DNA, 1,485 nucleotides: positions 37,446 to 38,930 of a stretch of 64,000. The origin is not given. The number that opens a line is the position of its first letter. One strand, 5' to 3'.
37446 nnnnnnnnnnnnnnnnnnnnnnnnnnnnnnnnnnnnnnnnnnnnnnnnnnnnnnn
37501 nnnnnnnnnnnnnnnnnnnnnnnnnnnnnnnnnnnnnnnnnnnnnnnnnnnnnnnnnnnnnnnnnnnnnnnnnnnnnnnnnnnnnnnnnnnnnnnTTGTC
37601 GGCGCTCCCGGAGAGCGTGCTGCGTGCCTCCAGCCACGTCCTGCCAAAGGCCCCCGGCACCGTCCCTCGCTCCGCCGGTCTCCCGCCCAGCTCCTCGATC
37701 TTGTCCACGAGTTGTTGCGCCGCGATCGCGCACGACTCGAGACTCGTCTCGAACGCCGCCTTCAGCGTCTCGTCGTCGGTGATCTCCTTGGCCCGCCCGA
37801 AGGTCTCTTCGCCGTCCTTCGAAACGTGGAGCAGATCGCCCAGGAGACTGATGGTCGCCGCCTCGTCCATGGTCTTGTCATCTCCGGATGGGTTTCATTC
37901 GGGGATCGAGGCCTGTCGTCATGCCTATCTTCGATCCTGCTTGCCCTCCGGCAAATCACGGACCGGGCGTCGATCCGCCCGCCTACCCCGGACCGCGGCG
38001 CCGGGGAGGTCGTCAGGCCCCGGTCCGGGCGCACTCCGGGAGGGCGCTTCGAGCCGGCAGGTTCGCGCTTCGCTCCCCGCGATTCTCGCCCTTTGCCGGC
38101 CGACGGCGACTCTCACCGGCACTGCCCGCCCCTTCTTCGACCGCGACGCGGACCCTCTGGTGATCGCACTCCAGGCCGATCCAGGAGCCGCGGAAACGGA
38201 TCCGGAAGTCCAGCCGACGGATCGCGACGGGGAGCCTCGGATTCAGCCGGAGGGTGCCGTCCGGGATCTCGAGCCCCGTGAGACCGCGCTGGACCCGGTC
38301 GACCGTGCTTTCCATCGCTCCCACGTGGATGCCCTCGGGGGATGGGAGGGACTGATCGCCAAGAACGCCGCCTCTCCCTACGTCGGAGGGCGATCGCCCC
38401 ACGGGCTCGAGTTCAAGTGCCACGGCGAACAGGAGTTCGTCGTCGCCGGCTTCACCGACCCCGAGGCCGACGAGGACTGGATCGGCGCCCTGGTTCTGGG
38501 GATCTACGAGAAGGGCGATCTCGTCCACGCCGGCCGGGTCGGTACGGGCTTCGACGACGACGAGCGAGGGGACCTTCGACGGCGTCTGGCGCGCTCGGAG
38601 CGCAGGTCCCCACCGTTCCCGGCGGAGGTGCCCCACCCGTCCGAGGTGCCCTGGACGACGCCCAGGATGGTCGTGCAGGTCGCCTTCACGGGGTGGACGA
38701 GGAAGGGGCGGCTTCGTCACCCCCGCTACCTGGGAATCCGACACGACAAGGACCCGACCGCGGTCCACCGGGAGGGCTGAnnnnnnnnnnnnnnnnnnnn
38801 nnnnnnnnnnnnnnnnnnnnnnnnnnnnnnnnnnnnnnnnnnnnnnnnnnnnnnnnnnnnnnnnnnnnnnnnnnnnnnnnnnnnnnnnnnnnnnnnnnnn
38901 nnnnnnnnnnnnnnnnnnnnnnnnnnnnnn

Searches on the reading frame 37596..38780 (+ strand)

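Call 50: search_protein_families(library=pfam, proteins=[window:37596-38780:+])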
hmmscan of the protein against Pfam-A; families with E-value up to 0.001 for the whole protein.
window:37596-38780:+ (394 aa): 1 family
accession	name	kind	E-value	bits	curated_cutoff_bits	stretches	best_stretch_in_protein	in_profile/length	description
PF04679.21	DNA_ligase_A_C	-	2.1e-28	99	27.5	1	294-385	3-94/94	ATP dependent DNA ligase C terminal region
